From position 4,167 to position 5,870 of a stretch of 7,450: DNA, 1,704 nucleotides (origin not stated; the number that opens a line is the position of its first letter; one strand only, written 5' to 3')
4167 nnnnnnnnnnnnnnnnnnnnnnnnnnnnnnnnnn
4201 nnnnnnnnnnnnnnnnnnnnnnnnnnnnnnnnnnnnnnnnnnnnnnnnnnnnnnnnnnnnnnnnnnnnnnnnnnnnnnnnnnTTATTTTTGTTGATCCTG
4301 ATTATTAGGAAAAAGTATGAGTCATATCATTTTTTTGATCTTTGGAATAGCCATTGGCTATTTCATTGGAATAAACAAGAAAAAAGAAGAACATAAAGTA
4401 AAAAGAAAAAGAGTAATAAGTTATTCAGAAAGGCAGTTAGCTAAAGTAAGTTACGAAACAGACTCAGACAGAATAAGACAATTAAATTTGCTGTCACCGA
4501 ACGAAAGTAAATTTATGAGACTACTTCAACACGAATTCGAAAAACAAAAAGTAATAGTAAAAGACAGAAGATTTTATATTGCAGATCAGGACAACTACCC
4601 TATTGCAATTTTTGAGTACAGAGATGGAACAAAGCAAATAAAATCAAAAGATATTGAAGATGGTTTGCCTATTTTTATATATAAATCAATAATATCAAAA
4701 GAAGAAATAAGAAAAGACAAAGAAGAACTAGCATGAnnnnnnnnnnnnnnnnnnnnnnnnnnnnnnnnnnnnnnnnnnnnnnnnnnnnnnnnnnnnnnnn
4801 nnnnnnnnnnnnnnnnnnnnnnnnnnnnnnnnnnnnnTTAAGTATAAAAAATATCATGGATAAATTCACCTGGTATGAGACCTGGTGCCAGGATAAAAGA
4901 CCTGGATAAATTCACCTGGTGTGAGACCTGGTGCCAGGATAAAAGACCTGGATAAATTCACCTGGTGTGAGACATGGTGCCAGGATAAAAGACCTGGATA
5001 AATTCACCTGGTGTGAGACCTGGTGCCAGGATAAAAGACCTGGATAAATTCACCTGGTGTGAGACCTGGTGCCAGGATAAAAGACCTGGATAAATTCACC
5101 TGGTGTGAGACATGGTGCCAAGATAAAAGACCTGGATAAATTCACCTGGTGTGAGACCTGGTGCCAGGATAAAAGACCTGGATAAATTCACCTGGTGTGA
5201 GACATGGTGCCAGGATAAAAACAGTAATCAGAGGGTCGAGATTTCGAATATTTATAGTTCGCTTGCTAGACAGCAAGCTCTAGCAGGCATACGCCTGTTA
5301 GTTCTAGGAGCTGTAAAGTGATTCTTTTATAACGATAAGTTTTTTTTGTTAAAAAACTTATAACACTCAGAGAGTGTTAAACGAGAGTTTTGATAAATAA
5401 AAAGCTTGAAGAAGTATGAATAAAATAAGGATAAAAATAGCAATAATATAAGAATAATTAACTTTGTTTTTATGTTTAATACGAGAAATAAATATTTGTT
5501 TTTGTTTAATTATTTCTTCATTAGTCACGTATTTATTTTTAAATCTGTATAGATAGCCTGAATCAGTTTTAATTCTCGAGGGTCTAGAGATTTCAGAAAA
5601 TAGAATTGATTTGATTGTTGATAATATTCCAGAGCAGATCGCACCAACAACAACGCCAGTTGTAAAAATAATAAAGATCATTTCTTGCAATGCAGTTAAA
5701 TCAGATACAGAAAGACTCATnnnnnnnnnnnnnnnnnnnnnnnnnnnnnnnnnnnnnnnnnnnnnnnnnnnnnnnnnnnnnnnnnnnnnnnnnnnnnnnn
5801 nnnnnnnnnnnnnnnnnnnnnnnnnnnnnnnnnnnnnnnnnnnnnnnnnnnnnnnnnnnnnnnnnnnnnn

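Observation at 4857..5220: Eight near-perfect 46-bp tandem repeats packed with palindromes, between attP and the origin-like hairpins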

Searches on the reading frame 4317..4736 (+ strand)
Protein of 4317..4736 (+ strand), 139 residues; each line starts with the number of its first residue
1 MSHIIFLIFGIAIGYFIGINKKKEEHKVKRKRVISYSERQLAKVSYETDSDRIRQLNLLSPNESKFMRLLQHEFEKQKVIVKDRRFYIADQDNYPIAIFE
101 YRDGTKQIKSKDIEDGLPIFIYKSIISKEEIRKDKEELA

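Call 7: search_protein_families(library=pfam, proteins=[window:4317-4736:+], max_evalue=0.1)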
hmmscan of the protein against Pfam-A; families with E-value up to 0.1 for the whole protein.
window:4317-4736:+ (139 aa): 1 family
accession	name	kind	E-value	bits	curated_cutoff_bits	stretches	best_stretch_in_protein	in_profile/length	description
PF13158.11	DUF3993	-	0.028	15.1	22.4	1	5-109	2-107/118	Protein of unknown function (DUF3993)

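Call 8: search_protein_families(library=phrogs, proteins=[window:4317-4736:+], max_evalue=0.01)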
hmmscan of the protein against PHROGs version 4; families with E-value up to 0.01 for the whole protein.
window:4317-4736:+ (139 aa): 1 family
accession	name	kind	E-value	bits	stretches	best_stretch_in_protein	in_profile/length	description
phrog_23897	-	unknown function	1.6e-71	239.7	1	1-137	1-137/140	-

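Call 9: search_dna_similar(query=window:4317-4736:+, collection=phages, mode=protein)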
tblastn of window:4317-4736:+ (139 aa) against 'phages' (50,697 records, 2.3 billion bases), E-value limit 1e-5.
No match.

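Call 11: find_related_loci(query=window:4317-4736:+, collection=viral_contigs, flank=8000)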
Query window:4317-4736:+ (139 aa) in viral_contigs; peptide patterns used: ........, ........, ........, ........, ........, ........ (x = any residue, [..] = any of these).
19 stretches matched a pattern; 7 encode a relative of the query (tblastn E <= 1e-3); 7 distinct loci.
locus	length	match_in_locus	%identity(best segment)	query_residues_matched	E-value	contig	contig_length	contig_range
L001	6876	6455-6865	61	1-135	3e-53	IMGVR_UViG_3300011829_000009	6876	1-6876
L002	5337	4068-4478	61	1-135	3e-53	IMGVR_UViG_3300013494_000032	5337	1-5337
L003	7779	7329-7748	61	4-139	9e-53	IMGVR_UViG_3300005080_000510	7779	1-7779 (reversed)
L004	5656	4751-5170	61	4-139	9e-53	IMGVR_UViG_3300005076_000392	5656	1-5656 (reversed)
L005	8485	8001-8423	59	1-138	1e-52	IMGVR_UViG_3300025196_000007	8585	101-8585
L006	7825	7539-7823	79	14-108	9e-50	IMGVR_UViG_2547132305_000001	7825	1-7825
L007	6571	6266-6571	63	4-102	3e-37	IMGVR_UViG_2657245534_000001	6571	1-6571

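Call 17: find_encoding_contigs(protein=window:4317-4736:+, flank=8000, max_places=10)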
Protein window:4317-4736:+ (139 aa): no gene with exactly this product is on record in the collection.

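Call 50: search_solved_structures(query=window:4317-4736:+, max_evalue=10, show_alignments=2)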
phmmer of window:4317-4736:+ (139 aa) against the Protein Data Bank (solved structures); distinct sequences matched with E-value up to 10: 9.
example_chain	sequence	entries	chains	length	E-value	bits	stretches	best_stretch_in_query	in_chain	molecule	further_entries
8y9b_B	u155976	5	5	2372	0.54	13.7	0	40-108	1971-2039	Toxin B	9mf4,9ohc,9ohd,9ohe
7n97_A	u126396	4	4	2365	0.54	13.7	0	40-108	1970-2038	Toxin B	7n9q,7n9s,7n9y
7n95_A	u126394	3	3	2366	0.54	13.7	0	40-108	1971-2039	Toxin B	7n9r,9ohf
8qen_A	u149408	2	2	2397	0.56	13.6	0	40-108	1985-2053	Toxin B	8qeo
6sjd_B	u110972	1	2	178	0.68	13.4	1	26-81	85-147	Probable ribonuclease ZC3H12B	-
6em1_i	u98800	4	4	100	0.84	13.1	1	11-84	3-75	60S ribosomal protein L36-B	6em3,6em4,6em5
6oq5_A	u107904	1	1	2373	0.94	12.9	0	46-108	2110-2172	Toxin B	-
2g2q_A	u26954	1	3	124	1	12.8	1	88-134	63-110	Glutaredoxin-2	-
5ere_A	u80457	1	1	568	1.1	12.6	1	8-83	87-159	Extracellular ligand-binding receptor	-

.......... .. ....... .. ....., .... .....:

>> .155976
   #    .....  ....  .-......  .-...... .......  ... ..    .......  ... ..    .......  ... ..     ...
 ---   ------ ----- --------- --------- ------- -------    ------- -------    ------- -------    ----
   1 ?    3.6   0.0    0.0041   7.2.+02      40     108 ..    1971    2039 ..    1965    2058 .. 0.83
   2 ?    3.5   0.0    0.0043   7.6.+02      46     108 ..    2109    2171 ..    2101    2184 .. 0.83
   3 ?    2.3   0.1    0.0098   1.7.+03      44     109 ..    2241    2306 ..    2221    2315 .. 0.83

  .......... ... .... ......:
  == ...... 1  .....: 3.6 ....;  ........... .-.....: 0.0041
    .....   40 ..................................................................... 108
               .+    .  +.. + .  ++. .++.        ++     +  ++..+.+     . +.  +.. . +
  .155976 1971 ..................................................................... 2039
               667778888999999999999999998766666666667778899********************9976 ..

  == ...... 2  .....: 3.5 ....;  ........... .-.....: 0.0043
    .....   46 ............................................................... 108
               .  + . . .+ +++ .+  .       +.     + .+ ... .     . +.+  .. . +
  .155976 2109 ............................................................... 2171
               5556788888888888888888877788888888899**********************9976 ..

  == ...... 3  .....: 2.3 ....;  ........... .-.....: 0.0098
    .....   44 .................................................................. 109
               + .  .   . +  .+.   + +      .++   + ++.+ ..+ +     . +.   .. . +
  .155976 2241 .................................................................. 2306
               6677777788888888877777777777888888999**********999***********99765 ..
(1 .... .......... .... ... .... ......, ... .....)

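Call 71: find_homologous_proteins(query=window:4317-4736:+, max_evalue=0.001)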
Query window:4317-4736:+ (139 aa): 237 proteins with E <= 0.001 among 251 candidates; the best 120 are listed.
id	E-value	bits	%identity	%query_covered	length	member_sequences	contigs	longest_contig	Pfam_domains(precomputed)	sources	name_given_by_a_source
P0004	8.3e-82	290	100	100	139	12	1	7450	-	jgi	jgi:hypothetical protein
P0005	2.4e-78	278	96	100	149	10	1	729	-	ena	-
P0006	1.1e-77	276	94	100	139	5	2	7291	-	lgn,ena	-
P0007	1.7e-77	276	96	100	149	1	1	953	-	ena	-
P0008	3.8e-68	245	88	87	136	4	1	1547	-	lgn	-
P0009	1.6e-65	237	80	99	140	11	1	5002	-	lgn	-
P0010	4.8e-65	235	79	99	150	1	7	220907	-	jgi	jgi:hypothetical protein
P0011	6.2e-63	229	75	99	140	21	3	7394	-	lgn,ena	-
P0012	3.5e-62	226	73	99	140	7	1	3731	-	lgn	-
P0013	9.1e-62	225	73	99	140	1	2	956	-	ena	-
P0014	2.0e-61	224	73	99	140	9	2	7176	-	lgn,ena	-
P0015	2.0e-61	224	77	99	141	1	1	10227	-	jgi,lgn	-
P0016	3.3e-60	220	75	99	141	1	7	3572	-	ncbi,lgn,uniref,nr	ncbi:hypothetical protein [Acinetobacter gyllenbergii]|uniref:hypothetical protein n=1 Tax=Acinetoba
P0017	5.0e-60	219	74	99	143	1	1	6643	-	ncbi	ncbi:hypothetical protein ACT4V8_20285 (plasmid) [Acinetobacter baumannii]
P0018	4.5e-58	213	69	100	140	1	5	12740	-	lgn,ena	-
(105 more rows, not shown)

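Call 72: find_encoding_contigs(protein=P0006, flank=8000, max_places=10)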
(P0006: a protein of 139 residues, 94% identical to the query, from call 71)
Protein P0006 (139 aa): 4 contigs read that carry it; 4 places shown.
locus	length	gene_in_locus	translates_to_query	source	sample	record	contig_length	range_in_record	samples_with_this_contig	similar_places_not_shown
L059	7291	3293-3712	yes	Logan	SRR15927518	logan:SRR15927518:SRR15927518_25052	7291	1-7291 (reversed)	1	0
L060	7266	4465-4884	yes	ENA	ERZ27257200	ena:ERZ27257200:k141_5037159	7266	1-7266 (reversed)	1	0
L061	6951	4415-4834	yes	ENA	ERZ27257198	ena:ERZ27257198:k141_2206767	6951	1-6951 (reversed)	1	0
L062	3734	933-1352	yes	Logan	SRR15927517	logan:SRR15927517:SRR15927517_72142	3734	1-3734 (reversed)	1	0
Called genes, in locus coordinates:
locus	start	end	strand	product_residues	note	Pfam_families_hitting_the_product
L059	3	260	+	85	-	?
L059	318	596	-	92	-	-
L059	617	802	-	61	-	-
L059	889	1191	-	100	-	-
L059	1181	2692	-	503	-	PF02486:Rep_trans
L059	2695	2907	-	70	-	-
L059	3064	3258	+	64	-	-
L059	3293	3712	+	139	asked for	-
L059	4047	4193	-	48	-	-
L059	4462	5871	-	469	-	PF05707:Zot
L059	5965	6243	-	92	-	PF10734:DUF2523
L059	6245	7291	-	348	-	?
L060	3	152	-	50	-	?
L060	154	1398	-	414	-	-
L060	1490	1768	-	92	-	-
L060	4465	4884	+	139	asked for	-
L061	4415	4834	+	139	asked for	-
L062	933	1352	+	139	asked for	-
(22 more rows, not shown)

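Call 73: find_encoding_contigs(protein=P0005, flank=8000, max_places=10)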
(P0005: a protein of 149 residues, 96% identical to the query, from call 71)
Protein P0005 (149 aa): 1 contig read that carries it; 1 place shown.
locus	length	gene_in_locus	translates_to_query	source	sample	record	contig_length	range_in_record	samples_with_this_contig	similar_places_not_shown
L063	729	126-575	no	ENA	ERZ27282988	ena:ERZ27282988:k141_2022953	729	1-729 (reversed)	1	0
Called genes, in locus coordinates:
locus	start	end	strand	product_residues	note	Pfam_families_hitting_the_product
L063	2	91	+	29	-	?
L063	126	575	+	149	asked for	-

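Call 74: find_encoding_contigs(protein=P0007, flank=8000, max_places=10)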
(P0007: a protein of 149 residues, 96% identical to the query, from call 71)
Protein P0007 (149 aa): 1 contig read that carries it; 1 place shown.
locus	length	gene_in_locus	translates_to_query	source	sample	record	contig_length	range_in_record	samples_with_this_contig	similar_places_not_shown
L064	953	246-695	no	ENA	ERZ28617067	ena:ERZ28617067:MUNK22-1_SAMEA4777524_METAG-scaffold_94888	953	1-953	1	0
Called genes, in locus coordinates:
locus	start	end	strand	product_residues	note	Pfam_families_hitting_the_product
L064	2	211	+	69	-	?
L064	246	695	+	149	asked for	-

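Call 85: predict_structure(alignment_id=A1)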
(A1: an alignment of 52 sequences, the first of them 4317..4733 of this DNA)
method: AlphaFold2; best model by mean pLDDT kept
length: 139 residues; sequences in the alignment: 52
mean_pLDDT: 88.2   pTM: 0.70
mean pLDDT of the five models: 88.2, 88.2, 87.3, 82.2, 79.2
residues with pLDDT >= 90: 84; 70-90: 43; 50-70: 12; < 50: 0
segments of 3 or more residues with pLDDT < 50: none
pLDDT, mean of each block of 10 residues (from residue 1): 88 84 63 81 92 94 94 96 95 95 85 93 84 92
secondary structure, 60 per line:
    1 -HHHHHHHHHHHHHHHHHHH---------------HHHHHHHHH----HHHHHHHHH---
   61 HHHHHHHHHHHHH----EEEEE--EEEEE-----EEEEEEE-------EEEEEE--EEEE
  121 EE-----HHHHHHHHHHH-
elements in order: H2-20 H36-44 H49-57 H61-73 E78-82 E85-89 E95-101 E109-114 E117-122 H128-138

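Call 90: fold_search(model_id=the predicted structure, library=pdb)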
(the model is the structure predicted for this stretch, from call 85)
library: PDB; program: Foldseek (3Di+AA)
matches with E <= 10: 347; with E <= 0.001: 0
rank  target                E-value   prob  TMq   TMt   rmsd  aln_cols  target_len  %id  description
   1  4ka7_A                1.1e-01  0.51  0.32  0.08  16.5       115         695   16  Structure of Organellar OligoPeptidase (E572Q) in complex with an endogenous substrate (released 2013-09-18)
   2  3p8a_B                2.1e-01  0.15  0.19  0.12  13.8       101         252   12  Crystal Structure of a hypothetical protein from Staphylococcus aureus (released 2011-10-19)
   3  4ka8                  2.4e-01  0.35  0.31  0.08  16.7       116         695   16  Structure of Organellar OligoPeptidase (released 2013-09-18)
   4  3p8a_A                2.7e-01  0.13  0.19  0.12  13.6       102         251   13  Crystal Structure of a hypothetical protein from Staphylococcus aureus (released 2011-10-19)
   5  2czr                  3.3e-01  0.57  0.38  0.25   6.5       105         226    8  Crystal structure of TBP-interacting protein (Tk-TIP26) and implications for its inhibition mechanism of the interaction (released 2006-02-14)
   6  1t6a                  4.6e-01  0.06  0.12  0.14  17.6        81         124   14  Crystal Structure of Protein of Unknown Function from Bacillus stearothermophilus (released 2004-07-06)
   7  4put                  5.6e-01  0.20  0.32  0.08  18.4       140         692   15  Crystal structure of the Arabidopsis thaliana TOP2 oligopeptidase (released 2014-05-14)
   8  1s5j                  6.8e-01  0.10  0.25  0.06  23.1       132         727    8  Insight in DNA Replication: The crystal structure of DNA Polymerase B1 from the archaeon Sulfolobus solfataricus (released 2004-11-09)
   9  3tqf_B                7.7e-01  0.07  0.19  0.18  10.0       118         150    9  Structure of the Hpr(Ser) kinase/phosphatase from Coxiella burnetii (released 2011-09-21)
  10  5efv_B                8.3e-01  0.05  0.16  0.05  32.5       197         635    9  The host-recognition device of Staphylococcus aureus phage Phi11 (released 2016-05-25)
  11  2ehb_D                9.4e-01  0.12  0.22  0.24  12.9        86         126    7  The structure of the C-terminal domain of the protein kinase AtSOS2 bound to the calcium sensor AtSOS3 (released 2007-09-25)
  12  7qd7                  9.4e-01  0.08  0.21  0.08  12.2        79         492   18  TarM(Se)_G117R (released 2023-05-10)
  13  7tgn_A                9.4e-01  0.06  0.14  0.04  14.8        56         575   14  Crystal structure of DesD, the desferrioxamine synthetase from the Streptomyces violaceus salmycin biosynthetic pathwa (released 2022-07-06)
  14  2r61_A                9.4e-01  0.04  0.16  0.12  15.1        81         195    9  Crystal structure of the Staphylococcal superantigen-like protein SSL5 in complex with sialyl-Lewis X at pH 7.4 (released 2007-11-27)
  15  3qor_C                1.1e+00  0.08  0.16  0.18   7.0        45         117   20  Crystal structure of human nuclear migration protein NudC (released 2011-04-27)
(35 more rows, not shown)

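Call 104: find_encoding_contigs(protein=P0010, flank=10000, max_places=8)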
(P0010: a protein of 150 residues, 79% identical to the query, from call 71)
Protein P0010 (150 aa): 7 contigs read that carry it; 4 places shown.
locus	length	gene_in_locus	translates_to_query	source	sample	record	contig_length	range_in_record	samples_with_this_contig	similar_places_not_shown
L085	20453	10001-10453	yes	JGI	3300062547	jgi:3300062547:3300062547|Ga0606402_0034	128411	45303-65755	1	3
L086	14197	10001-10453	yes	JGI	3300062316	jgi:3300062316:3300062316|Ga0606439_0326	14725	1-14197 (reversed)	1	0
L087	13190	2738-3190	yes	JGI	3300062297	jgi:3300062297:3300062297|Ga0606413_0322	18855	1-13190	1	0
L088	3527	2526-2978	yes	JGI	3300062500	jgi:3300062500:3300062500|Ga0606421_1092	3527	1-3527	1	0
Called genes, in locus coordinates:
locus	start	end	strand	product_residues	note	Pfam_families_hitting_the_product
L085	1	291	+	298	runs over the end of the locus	PF00004:AAA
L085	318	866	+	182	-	PF16473:Rv2179c-like (weak), PF00929:RNase_T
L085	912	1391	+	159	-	PF24838:8xMP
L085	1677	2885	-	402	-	-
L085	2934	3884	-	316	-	PF05621:TniB, PF13401:AAA_22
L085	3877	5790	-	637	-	-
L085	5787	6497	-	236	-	-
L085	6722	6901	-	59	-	-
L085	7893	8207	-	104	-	-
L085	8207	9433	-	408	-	PF02486:Rep_trans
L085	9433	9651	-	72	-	-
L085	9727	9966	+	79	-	-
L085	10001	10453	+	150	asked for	-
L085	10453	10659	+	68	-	-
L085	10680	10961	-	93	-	-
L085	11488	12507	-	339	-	PF12625:Arabinose_bd, PF12833:HTH_18, PF00165:HTH_AraC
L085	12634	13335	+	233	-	PF02525:Flavodoxin_2, PF03358:FMN_red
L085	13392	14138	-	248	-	PF03070:TENA_THI-4, PF14518:Haem_oxygenas_2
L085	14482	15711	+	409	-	PF00990:GGDEF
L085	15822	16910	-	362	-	PF01264:Chorismate_synt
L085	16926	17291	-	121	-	-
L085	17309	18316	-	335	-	PF07669:Eco57I (weak), PF13489:Methyltransf_23 (weak), PF05175:MTS, PF01170:UPF0020 (faint), PF06325:PrmA, PF13847:Methyltransf_31, PF08242:Methyltransf_12 (weak), PF13649:Methyltransf_25, +2 more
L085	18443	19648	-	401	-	PF00291:PALP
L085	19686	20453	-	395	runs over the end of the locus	PF05762:VWA_CoxE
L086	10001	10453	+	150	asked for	-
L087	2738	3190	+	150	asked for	-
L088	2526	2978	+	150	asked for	-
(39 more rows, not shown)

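Call 105: find_encoding_contigs(protein=P0008, flank=8000, max_places=8)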
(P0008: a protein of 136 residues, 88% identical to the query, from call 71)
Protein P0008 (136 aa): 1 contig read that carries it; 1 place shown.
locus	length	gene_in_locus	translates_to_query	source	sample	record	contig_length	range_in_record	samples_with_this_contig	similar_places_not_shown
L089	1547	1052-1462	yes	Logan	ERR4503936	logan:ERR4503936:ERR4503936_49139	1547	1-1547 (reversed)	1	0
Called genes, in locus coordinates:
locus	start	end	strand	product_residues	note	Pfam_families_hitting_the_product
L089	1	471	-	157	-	?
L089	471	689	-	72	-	-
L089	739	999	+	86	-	-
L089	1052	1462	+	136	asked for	-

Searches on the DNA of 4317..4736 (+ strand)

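Call 92: search_dna_similar(query=L059:3700-4480:+, collection=plasmids, mode=distant, max_evalue=0.001)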
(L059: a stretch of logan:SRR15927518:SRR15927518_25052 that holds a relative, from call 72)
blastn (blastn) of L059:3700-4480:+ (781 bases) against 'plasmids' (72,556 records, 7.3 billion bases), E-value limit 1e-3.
Records with a match: 4; places in all: 6; records where one place covers at least 80% of the query: 0.
Best place of each record, by identity: >=99% 3; 80-90% 1.
By first word of the organism name: Acinetobacter 4.
By predicted mobility (MOB-suite, as given by PLSDB): non-mobilizable 4.
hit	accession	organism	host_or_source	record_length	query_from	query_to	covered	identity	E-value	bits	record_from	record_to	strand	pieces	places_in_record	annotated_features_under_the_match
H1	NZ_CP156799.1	Acinetobacter sp. ANC 7912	cattle,whole organism,cattle feces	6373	174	311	18%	84.1%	2e-33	150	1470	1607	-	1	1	none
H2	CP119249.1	Acinetobacter soli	Homo sapiens,blood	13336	490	522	4%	100.0%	3e-6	61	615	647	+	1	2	none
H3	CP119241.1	Acinetobacter soli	Homo sapiens,blood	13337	490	522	4%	100.0%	3e-6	61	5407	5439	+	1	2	none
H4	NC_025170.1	Acinetobacter sp. M131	-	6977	13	41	4%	100.0%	4e-4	54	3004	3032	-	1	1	none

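Call 93: search_dna_similar(query=L059:3700-4480:+, collection=phages, mode=distant, max_evalue=0.001)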
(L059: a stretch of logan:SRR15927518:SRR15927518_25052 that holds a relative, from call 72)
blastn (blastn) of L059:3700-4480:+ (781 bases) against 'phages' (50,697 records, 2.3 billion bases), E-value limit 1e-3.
No match.

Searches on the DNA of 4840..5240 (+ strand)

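Call 47: search_dna_similar(query=window:4840-5240:+, collection=plasmids, mode=distant, max_evalue=0.01)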
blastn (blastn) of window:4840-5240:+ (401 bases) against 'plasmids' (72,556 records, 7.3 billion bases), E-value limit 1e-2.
No match.

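Call 48: search_dna_similar(query=window:4840-5240:+, collection=phages, mode=distant, max_evalue=0.01)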
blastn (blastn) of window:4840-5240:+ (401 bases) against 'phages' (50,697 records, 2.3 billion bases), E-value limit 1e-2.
No match.

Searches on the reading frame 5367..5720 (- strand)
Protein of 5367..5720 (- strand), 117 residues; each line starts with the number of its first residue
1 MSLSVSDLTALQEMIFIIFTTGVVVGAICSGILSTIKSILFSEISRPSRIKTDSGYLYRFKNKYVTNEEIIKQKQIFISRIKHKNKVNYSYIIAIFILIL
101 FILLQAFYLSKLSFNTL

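Call 7: search_protein_families(library=pfam, proteins=[window:5367-5720:-], max_evalue=0.1)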
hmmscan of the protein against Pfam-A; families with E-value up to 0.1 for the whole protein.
window:5367-5720:- (117 aa): 1 family
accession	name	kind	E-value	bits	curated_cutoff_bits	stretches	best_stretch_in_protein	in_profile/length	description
PF03908.18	Sec20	-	0.033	14.6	27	1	49-103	30-84/92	Sec20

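Call 8: search_protein_families(library=phrogs, proteins=[window:5367-5720:-], max_evalue=0.01)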
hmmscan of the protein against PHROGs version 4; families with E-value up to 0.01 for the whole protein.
window:5367-5720:- (117 aa): 1 family
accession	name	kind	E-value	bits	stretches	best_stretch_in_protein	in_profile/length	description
phrog_35398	-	unknown function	1.1e-21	78.1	1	3-86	2-81/86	-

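Call 18: find_encoding_contigs(protein=window:5367-5720:-, flank=8000, max_places=10)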
Protein window:5367-5720:- (117 aa): 1 contig read that carries it; 1 place shown.
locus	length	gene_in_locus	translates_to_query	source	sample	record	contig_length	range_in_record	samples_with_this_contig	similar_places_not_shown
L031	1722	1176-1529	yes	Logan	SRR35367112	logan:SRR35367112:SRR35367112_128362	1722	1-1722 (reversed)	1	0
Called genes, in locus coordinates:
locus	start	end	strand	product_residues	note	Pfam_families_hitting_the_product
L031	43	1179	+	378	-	PF05707:Zot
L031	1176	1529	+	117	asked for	-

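Call 28: find_related_loci(query=window:5367-5720:-, collection=viral_contigs, flank=8000)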
Query window:5367-5720:- (117 aa) in viral_contigs; peptide patterns used: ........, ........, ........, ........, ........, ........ (x = any residue, [..] = any of these).
18 stretches matched a pattern; 1 encode a relative of the query (tblastn E <= 1e-3); 1 distinct loci.
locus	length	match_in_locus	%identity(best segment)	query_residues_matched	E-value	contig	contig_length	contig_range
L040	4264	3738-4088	97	1-117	1e-72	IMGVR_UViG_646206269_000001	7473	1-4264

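Call 51: find_homologous_proteins(query=window:5367-5720:-, max_evalue=0.001)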
Query window:5367-5720:- (117 aa): 3 proteins with E <= 0.001 among 25 candidates.
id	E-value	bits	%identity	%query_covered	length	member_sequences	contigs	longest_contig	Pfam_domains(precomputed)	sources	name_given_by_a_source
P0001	2.0e-58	213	92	100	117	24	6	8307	-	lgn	-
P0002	3.1e-56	206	88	100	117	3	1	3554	-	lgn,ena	-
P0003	3.0e-55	203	84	100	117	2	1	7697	-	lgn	-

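Call 52: find_encoding_contigs(protein=P0001, flank=8000, max_places=10)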
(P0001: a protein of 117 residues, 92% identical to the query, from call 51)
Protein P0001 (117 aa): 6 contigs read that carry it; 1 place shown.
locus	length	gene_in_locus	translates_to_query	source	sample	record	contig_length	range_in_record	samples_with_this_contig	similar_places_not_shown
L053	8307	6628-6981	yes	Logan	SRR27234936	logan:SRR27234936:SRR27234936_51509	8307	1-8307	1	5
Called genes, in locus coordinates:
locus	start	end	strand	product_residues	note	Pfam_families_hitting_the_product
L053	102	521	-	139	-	-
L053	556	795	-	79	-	-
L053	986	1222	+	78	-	-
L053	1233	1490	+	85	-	-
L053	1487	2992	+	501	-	PF02486:Rep_trans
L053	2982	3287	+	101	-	-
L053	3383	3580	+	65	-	-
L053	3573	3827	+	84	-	PF05356:Phage_Coat_B (weak)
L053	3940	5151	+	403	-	-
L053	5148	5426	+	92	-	PF10734:DUF2523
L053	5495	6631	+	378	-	PF05707:Zot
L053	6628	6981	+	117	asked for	-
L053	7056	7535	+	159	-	-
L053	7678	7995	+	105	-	-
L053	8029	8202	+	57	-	-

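Call 53: find_encoding_contigs(protein=P0003, flank=8000, max_places=10)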
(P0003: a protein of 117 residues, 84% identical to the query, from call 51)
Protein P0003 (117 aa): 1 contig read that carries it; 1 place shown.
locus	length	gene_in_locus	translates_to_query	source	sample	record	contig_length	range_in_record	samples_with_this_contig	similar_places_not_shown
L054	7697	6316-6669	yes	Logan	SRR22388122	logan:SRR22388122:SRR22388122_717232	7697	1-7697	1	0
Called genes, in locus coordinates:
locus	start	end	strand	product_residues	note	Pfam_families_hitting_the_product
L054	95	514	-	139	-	-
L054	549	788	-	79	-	-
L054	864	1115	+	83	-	-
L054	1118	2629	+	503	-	PF02486:Rep_trans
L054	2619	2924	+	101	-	-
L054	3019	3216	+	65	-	-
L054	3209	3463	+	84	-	PF05356:Phage_Coat_B (weak)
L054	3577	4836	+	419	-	-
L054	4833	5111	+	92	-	PF10734:DUF2523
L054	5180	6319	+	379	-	PF05707:Zot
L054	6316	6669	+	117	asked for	-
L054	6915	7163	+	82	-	-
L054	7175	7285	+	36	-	-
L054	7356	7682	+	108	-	-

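Call 54: find_encoding_contigs(protein=P0002, flank=8000, max_places=10)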
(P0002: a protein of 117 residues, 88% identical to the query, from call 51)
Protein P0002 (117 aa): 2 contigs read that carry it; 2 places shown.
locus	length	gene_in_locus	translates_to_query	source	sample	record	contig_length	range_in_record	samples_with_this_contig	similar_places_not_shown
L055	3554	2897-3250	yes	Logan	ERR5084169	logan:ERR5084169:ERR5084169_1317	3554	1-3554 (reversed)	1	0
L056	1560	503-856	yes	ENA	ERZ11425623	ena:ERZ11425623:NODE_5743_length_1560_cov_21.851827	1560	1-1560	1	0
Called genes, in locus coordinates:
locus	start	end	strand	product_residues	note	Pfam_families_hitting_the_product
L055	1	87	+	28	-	?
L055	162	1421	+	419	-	-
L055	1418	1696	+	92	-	PF10734:DUF2523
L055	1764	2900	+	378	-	PF05707:Zot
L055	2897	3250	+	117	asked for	-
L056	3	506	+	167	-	?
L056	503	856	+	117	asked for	-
